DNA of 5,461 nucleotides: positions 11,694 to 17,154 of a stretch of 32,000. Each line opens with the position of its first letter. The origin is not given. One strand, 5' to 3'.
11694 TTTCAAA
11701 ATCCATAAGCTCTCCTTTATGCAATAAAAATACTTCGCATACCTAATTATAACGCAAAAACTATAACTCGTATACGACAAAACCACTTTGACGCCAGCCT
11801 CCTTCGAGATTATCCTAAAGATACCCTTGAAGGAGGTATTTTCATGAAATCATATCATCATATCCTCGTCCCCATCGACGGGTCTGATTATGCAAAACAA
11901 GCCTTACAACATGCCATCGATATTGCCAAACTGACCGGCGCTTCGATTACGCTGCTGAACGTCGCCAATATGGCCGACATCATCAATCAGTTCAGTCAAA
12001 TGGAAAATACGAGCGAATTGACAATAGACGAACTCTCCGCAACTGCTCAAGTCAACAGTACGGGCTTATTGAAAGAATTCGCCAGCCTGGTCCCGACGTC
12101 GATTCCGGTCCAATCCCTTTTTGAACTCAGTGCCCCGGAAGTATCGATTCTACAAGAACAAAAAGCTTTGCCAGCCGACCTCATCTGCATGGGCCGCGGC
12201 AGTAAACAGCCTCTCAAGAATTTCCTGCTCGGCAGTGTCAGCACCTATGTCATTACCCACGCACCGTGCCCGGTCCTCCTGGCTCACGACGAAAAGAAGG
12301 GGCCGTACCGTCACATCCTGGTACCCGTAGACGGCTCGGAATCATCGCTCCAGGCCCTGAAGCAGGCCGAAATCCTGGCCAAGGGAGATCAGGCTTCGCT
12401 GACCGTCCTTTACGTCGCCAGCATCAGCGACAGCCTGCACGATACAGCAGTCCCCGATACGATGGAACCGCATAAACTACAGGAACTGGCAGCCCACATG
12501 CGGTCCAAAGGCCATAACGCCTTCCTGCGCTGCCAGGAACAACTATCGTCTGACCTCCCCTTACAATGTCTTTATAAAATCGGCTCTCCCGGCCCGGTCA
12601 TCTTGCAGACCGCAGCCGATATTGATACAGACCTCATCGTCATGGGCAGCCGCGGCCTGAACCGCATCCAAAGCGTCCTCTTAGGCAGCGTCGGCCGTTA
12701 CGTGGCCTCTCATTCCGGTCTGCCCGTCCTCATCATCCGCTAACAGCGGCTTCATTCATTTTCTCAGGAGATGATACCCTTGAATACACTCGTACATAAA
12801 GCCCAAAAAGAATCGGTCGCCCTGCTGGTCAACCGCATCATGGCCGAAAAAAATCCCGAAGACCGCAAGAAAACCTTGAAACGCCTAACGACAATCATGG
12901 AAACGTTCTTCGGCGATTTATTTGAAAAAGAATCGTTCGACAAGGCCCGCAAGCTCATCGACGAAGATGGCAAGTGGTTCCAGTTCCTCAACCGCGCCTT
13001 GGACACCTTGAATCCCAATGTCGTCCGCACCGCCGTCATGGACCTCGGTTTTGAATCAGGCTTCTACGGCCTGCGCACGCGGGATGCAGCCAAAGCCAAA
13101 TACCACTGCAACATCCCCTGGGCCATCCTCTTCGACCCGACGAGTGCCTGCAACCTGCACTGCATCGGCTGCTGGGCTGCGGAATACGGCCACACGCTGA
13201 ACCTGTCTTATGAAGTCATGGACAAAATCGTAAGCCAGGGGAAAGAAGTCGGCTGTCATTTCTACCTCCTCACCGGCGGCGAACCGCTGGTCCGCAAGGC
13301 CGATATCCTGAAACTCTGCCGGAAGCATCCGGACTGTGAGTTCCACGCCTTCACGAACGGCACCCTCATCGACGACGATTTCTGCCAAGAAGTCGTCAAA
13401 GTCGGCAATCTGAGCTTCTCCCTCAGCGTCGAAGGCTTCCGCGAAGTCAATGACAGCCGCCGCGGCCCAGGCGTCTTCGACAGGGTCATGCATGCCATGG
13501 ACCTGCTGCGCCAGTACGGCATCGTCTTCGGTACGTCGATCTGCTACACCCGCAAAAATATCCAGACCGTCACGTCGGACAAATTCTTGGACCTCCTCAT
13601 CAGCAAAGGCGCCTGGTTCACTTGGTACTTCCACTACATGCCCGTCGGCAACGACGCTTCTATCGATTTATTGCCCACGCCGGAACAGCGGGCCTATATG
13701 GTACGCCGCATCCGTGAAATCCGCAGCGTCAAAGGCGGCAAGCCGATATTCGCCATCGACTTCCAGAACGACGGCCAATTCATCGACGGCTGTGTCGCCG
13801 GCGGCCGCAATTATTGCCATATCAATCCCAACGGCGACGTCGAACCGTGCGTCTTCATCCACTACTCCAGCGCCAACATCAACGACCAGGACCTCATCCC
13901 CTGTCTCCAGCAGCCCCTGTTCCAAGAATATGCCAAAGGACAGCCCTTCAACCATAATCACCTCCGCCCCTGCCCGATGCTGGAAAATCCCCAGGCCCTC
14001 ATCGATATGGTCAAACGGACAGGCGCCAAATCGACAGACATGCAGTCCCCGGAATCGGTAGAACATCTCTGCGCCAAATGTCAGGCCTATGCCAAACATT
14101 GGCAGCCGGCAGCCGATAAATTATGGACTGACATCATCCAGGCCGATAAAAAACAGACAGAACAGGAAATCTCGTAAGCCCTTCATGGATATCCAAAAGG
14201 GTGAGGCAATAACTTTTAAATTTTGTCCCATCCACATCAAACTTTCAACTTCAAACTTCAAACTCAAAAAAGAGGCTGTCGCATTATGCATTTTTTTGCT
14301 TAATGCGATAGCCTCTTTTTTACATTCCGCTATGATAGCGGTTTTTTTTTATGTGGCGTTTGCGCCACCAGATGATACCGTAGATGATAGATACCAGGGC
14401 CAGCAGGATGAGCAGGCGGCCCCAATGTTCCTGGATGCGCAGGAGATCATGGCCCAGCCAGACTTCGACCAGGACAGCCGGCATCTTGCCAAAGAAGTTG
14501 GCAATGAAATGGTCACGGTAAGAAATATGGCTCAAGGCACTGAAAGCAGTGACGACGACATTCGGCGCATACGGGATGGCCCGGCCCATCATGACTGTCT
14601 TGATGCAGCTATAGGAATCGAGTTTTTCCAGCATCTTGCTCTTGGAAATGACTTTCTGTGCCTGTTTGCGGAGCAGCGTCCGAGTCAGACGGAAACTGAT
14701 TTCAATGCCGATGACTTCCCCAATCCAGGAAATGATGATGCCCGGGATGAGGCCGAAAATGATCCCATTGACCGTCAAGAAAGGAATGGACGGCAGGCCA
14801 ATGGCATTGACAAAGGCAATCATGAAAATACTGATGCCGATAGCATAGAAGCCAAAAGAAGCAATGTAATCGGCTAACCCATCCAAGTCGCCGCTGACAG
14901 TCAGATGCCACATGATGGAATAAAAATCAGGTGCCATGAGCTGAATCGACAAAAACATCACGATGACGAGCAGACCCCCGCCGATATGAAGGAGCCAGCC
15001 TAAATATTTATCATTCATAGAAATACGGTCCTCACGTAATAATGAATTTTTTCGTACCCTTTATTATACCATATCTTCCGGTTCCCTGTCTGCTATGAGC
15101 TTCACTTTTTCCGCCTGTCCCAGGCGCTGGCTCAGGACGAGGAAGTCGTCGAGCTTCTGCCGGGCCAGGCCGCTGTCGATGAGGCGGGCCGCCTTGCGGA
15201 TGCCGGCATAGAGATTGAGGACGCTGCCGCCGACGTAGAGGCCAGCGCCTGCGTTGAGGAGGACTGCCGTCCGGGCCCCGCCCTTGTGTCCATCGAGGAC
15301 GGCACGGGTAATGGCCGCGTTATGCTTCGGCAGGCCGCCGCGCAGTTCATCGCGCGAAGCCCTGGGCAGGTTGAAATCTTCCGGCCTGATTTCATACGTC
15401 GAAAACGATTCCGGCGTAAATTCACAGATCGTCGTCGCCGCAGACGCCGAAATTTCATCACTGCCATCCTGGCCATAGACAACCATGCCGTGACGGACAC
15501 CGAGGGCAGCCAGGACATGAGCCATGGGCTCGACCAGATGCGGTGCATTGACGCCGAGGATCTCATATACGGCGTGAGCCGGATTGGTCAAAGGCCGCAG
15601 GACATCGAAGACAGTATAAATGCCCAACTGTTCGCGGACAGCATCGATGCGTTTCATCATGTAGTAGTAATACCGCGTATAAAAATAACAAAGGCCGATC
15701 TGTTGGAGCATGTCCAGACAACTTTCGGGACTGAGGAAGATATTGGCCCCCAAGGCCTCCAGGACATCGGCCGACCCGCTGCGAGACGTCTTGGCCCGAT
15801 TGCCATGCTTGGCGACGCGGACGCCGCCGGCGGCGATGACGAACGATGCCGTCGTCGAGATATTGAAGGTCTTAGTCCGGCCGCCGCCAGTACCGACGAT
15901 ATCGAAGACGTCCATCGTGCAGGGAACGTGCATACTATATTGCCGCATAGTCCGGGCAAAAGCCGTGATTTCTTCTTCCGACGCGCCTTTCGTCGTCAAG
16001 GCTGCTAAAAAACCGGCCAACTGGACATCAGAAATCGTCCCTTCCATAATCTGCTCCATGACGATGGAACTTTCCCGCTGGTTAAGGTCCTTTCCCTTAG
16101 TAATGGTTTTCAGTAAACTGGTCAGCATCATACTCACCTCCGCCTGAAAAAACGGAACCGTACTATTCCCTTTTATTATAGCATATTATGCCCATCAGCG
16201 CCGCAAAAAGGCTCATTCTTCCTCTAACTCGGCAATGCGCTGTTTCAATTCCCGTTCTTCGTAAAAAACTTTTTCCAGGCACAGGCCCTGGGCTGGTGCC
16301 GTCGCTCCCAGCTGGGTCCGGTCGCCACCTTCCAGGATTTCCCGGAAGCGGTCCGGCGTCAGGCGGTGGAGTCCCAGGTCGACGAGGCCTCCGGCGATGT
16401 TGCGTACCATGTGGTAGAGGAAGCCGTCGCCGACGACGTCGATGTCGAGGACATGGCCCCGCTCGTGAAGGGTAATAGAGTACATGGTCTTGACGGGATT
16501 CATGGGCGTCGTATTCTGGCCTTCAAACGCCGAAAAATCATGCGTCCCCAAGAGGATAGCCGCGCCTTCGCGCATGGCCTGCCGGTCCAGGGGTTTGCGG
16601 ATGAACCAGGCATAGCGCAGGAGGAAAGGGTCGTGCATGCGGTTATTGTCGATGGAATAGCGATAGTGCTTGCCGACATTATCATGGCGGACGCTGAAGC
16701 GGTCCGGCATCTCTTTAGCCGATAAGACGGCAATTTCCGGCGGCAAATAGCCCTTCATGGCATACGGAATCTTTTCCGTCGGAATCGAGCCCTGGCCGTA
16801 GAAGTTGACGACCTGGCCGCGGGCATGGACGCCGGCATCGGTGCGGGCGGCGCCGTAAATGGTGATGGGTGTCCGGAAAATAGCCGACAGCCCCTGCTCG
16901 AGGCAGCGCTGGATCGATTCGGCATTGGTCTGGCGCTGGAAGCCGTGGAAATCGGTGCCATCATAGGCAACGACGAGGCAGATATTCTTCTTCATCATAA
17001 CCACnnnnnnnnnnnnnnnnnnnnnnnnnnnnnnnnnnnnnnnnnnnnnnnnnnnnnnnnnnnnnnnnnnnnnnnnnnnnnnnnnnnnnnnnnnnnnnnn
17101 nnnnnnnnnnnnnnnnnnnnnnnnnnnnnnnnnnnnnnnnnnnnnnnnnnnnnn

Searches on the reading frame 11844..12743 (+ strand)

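Call 14: search_protein_families(library=pfam, proteins=[window:11844-12743:+])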
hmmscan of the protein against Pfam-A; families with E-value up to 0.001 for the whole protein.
window:11844-12743:+ (299 aa): 1 family
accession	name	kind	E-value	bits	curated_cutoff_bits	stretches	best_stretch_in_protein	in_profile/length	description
PF00582.32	Usp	-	3.9e-60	202.9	24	2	155-299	2-141/141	Universal stress protein family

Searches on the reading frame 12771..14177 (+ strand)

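Call 14: search_protein_families(library=pfam, proteins=[window:12771-14177:+])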
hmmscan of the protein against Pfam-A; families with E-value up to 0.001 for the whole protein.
window:12771-14177:+ (468 aa): 2 families
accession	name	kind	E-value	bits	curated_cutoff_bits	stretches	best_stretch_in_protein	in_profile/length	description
PF04055.27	Radical_SAM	-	1.8e-19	71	29.5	1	123-252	3-142/166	Radical SAM superfamily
PF13186.11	SPASM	-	2.5e-05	24.9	21.5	1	341-398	1-60/67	Iron-sulfur cluster-binding domain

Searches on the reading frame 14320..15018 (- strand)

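Call 14: search_protein_families(library=pfam, proteins=[window:14320-15018:-])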
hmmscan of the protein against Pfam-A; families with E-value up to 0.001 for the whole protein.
window:14320-15018:- (232 aa): 1 family
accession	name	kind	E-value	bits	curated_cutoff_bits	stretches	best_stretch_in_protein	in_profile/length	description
PF09335.16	VTT_dom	-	1.3e-19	71.3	33.9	1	75-190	1-122/123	VTT domain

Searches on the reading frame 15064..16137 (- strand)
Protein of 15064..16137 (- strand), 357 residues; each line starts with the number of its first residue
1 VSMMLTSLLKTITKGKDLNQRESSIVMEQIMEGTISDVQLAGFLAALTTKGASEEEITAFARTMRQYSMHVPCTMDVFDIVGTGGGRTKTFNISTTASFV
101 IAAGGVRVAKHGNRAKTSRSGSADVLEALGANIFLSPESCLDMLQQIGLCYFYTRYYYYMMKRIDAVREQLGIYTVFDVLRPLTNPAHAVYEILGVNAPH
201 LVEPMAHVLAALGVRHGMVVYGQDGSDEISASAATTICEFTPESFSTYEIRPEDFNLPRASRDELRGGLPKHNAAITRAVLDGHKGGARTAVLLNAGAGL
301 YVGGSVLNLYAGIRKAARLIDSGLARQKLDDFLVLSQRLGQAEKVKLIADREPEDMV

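Call 14: search_protein_families(library=pfam, proteins=[window:15064-16137:-])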
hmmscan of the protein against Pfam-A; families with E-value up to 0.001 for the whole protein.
window:15064-16137:- (357 aa): 2 families
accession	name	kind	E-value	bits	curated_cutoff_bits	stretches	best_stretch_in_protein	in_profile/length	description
PF00591.27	Glycos_transf_3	-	3.9e-74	249.9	27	1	76-325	3-252/253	Glycosyl transferase family, a/b domain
PF02885.22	Glycos_trans_3N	-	1.7e-18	66.6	26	1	7-67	2-62/63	Glycosyl transferase family, helical bundle domain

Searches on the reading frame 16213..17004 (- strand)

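Call 14: search_protein_families(library=pfam, proteins=[window:16213-17004:-])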
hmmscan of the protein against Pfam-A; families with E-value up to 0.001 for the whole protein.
window:16213-17004:- (263 aa): 1 family
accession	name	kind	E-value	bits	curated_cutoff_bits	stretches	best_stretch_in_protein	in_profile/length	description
PF01416.25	PseudoU_synth_1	-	2.5e-43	147.4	23.3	2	149-249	3-108/108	tRNA pseudouridine synthase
